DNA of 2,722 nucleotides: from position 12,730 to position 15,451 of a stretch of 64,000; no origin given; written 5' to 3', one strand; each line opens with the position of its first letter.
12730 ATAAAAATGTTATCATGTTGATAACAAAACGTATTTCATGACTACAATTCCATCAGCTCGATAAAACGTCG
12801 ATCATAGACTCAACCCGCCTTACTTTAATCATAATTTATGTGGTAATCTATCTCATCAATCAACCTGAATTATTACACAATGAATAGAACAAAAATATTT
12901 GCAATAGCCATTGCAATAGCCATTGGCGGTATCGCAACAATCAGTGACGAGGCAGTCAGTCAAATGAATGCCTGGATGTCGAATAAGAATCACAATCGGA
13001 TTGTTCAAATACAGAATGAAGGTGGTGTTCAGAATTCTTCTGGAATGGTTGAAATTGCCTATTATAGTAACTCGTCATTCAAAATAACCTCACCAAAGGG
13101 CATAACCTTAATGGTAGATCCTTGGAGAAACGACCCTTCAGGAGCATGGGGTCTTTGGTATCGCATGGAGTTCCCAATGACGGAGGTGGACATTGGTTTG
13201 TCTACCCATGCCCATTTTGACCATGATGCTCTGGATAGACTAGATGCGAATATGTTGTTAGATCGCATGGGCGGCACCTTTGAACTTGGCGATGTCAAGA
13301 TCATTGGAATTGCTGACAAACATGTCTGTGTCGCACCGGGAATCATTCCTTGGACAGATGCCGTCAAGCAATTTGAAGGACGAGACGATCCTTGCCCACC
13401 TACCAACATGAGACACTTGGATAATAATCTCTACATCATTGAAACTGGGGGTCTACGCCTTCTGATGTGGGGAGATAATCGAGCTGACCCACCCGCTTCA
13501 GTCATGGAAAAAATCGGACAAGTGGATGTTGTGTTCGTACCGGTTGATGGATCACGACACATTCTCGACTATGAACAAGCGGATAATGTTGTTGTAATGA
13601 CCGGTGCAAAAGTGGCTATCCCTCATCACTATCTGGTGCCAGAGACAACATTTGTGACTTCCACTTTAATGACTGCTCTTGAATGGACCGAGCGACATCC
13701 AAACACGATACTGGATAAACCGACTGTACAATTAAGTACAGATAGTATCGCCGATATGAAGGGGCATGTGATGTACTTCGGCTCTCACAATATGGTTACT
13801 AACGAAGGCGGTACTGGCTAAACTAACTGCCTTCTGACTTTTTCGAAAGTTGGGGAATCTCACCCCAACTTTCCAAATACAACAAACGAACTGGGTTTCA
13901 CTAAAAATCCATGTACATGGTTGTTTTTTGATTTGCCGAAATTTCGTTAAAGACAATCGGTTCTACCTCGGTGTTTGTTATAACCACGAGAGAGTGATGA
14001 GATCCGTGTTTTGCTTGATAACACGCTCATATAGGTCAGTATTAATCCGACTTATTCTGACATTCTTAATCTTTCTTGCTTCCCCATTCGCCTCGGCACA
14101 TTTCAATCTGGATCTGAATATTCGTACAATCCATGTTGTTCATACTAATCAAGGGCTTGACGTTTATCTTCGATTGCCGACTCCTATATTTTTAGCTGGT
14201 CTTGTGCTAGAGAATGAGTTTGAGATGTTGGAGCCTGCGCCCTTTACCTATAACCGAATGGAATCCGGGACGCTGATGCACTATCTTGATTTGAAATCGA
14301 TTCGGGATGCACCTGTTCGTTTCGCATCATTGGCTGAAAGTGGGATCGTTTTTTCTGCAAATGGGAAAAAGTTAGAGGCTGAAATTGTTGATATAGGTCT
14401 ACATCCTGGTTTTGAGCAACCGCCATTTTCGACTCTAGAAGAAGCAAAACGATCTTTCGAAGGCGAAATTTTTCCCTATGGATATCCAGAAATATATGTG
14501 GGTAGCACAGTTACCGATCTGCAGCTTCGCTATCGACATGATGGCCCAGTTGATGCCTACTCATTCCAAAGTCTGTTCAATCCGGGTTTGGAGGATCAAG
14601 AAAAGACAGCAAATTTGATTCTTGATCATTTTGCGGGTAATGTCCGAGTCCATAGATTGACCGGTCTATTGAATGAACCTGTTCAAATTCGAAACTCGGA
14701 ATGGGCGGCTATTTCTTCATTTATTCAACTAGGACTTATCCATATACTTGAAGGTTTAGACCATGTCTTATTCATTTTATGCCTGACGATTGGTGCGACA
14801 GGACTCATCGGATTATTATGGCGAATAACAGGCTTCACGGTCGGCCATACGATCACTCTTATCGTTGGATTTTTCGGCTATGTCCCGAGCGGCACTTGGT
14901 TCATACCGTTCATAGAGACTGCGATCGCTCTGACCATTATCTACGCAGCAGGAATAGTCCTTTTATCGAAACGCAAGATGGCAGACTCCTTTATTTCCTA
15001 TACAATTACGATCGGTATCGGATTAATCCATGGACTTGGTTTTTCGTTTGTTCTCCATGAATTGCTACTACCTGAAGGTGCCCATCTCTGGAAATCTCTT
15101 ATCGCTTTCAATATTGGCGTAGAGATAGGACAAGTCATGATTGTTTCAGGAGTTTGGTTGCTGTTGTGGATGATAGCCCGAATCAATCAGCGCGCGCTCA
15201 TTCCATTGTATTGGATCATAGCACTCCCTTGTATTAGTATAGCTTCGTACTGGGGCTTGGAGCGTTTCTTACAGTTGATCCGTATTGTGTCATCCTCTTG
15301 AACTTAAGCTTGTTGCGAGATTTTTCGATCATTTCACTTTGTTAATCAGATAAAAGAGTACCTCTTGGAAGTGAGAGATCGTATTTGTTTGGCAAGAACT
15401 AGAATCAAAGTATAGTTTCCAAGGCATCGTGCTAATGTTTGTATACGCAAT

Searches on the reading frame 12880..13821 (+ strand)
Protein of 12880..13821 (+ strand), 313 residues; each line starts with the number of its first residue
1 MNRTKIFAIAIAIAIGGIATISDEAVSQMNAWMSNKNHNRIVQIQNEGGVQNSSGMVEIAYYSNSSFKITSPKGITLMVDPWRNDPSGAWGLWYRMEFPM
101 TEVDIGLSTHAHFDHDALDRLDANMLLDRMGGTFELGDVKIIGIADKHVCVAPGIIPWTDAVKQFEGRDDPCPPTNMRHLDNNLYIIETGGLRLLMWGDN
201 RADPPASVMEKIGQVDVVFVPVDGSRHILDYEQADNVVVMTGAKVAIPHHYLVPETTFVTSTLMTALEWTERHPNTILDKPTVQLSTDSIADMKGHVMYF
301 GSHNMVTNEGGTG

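Call 36: search_protein_families(library=pfam, proteins=[window:12880-13821:+], max_evalue=0.000001)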
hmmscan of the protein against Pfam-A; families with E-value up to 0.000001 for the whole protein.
window:12880-13821:+ (313 aa): 1 family
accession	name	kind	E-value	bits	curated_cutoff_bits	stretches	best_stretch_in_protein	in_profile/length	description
PF13483.12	Lactamase_B_3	-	3.5e-21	76.3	24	1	58-250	1-160/160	Beta-lactamase superfamily domain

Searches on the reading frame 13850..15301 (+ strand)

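Call 36: search_protein_families(library=pfam, proteins=[window:13850-15301:+], max_evalue=0.000001)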
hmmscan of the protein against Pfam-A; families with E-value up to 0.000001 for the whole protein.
window:13850-15301:+ (483 aa): 1 family
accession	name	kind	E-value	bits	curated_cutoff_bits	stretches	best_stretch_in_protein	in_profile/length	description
PF13795.12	HupE_UreJ_2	-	1.3e-34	119.6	24.5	1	291-444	1-154/156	HupE / UreJ protein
